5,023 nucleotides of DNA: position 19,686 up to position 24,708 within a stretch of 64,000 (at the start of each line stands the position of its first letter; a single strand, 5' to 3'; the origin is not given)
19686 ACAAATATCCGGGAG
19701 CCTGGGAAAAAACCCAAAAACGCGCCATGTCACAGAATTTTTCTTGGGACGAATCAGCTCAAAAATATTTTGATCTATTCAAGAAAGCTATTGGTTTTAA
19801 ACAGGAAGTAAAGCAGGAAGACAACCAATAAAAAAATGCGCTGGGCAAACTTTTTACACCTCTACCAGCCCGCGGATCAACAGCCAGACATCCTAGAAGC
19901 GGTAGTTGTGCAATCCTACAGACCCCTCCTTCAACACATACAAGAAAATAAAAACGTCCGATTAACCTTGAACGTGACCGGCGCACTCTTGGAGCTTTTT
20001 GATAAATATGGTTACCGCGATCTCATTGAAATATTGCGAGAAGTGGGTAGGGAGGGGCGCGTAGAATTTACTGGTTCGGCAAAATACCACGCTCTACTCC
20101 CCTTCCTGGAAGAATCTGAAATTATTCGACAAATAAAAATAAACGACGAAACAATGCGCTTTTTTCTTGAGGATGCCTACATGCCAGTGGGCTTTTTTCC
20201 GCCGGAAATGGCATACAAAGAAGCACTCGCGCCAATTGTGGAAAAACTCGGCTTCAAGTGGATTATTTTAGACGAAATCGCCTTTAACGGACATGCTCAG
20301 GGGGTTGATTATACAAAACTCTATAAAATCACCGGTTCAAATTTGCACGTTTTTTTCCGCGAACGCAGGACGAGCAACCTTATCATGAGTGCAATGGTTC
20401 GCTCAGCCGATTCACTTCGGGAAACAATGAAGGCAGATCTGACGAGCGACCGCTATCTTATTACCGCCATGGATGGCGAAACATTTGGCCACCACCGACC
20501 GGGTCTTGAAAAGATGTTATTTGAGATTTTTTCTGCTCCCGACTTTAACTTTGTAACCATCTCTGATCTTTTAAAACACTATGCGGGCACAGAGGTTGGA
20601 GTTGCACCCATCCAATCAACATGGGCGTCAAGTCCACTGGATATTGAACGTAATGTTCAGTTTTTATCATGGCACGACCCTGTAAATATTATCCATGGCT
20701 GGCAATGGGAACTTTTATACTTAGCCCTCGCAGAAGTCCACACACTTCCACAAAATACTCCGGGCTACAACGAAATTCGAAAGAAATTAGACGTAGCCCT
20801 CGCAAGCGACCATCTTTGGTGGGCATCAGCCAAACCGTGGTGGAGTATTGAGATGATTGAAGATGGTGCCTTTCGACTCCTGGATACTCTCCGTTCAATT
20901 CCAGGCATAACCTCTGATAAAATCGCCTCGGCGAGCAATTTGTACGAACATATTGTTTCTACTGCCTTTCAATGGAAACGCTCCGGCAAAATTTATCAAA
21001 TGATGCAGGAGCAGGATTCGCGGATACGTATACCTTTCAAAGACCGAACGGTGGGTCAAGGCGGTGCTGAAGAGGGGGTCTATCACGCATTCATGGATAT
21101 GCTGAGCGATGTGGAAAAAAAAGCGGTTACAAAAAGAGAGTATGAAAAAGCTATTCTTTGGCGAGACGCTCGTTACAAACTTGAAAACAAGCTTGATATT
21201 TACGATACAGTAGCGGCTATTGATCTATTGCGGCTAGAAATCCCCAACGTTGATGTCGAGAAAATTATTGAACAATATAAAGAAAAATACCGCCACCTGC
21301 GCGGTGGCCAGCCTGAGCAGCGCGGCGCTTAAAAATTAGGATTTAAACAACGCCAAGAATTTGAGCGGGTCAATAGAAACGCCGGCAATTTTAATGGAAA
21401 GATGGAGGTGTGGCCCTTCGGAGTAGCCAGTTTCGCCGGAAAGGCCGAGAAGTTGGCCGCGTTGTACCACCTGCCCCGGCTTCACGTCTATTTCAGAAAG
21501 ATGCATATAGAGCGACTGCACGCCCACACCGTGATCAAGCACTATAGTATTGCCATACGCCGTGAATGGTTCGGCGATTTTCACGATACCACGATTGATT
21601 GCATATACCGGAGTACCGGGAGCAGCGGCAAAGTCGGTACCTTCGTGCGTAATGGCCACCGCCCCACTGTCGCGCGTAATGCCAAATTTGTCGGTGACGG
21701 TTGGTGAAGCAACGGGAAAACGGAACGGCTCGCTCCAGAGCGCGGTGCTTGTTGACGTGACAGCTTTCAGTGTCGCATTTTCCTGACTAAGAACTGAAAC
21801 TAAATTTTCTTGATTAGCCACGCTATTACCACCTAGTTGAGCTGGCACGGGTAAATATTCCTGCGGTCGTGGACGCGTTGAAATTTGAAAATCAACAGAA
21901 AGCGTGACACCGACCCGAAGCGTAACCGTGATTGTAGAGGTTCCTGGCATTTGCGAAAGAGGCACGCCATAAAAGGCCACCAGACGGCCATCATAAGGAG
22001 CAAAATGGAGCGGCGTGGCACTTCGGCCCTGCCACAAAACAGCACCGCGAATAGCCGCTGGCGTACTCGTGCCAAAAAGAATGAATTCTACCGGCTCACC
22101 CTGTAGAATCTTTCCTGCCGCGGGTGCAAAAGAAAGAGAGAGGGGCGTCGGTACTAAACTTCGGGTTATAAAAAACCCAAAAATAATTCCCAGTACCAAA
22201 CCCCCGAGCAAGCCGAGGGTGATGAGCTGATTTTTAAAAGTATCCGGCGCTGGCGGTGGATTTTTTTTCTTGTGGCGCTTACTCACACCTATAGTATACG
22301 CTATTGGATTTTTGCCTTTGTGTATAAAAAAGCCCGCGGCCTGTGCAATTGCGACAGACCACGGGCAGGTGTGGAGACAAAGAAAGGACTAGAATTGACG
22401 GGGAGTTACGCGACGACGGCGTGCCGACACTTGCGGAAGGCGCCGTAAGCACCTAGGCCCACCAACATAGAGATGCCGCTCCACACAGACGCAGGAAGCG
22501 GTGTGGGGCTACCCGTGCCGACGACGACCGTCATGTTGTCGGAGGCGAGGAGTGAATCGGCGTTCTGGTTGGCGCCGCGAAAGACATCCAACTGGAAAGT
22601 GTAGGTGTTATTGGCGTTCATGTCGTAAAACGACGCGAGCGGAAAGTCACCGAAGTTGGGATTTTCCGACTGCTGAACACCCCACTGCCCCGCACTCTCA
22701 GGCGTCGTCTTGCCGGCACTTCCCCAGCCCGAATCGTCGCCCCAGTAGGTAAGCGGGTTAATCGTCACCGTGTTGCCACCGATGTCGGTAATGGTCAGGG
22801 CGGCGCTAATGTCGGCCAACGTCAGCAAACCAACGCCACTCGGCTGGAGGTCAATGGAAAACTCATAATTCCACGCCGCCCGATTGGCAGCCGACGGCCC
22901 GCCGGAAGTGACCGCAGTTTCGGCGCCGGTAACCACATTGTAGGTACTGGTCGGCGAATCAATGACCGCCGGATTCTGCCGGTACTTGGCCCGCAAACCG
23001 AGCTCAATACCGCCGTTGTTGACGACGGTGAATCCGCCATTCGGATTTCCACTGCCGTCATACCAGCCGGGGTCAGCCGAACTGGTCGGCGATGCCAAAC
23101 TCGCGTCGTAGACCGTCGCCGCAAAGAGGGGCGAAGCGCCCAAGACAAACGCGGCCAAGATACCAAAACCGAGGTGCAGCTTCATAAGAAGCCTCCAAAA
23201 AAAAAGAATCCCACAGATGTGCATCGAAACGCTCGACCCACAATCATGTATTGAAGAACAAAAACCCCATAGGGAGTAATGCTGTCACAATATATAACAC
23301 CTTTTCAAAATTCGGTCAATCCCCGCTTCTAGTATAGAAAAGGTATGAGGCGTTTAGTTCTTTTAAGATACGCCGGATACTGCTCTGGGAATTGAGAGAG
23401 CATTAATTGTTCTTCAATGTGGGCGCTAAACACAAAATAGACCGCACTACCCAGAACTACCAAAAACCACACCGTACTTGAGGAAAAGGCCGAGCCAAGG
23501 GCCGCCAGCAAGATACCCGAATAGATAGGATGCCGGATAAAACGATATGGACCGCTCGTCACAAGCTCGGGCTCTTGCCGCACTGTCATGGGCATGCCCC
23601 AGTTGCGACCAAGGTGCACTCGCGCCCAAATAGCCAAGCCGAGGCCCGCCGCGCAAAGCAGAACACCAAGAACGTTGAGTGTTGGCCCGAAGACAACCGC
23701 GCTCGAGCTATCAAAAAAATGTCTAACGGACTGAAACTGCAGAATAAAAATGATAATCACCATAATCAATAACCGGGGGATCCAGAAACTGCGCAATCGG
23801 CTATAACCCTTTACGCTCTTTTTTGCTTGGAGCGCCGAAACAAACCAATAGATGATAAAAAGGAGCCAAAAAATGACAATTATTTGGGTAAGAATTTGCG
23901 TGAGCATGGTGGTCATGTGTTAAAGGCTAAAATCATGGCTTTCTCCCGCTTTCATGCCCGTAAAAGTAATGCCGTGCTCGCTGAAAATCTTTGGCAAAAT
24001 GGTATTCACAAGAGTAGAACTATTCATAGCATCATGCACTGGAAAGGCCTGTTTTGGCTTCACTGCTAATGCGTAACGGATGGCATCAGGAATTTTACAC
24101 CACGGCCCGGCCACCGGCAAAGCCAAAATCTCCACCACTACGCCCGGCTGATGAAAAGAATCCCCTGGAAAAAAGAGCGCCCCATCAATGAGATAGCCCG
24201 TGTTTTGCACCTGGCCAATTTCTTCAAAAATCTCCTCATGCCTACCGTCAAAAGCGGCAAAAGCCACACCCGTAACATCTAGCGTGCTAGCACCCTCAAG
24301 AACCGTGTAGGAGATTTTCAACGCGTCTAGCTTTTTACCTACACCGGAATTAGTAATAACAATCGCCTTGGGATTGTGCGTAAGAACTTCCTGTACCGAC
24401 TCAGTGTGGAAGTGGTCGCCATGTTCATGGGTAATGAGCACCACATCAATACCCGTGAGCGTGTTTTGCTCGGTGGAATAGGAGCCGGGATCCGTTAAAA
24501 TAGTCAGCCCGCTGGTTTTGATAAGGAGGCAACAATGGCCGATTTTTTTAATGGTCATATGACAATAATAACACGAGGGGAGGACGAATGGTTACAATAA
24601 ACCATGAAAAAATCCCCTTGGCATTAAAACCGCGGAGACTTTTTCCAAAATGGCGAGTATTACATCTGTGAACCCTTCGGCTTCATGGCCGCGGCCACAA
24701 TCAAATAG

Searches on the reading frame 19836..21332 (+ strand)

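Call 75: search_protein_families(library=pfam, proteins=[window:19836-21332:+], max_evalue=0.00001)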
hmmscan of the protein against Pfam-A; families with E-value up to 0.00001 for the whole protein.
window:19836-21332:+ (498 aa): 1 family
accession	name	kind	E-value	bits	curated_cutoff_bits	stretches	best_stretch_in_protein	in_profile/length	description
PF03065.20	Glyco_hydro_57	-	2.6e-34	119.3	21.2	1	26-250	46-283/291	Glycosyl hydrolase family 57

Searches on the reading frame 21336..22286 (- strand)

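Call 32: search_protein_families(library=pfam, proteins=[window:21336-22286:-], max_evalue=0.001)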
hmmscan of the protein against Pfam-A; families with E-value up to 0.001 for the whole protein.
window:21336-22286:- (316 aa): 1 family
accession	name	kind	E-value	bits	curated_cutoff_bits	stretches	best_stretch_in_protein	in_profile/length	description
PF01551.29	Peptidase_M23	-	5.3e-31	107.1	28.7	1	213-307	2-96/96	Peptidase family M23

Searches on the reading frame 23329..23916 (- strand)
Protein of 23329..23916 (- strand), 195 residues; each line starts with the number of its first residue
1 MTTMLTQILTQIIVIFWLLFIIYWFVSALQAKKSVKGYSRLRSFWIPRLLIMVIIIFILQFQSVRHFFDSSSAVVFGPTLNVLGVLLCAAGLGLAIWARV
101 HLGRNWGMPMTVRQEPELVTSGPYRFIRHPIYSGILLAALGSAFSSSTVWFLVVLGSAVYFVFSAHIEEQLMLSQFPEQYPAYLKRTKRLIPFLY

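Call 32: search_protein_families(library=pfam, proteins=[window:23329-23916:-], max_evalue=0.001)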
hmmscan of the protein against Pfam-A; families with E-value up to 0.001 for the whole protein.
window:23329-23916:- (195 aa): 2 families
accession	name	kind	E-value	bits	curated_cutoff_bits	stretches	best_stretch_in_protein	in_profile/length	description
PF04191.18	PEMT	-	2.2e-14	54.2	25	1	82-178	4-104/105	Phospholipid methyltransferase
PF04140.19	ICMT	-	3.6e-10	40.6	24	1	87-166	4-85/95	Isoprenylcysteine carboxyl methyltransferase (ICMT) family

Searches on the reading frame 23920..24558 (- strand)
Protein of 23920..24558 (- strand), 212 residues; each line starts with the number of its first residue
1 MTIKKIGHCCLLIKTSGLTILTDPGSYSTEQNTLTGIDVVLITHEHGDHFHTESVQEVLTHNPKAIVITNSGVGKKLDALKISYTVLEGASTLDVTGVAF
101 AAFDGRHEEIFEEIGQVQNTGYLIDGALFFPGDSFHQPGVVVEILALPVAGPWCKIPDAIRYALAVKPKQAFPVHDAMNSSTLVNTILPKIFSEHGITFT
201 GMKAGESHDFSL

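Call 32: search_protein_families(library=pfam, proteins=[window:23920-24558:-], max_evalue=0.001)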
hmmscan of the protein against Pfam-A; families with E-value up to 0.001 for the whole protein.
window:23920-24558:- (212 aa): 2 families
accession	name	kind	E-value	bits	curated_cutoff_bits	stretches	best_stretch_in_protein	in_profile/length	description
PF13483.12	Lactamase_B_3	-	6.7e-23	81.9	24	1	3-175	2-160/160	Beta-lactamase superfamily domain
PF12706.13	Lactamase_B_2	-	1.4e-08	35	27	1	21-135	4-144/200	Beta-lactamase superfamily domain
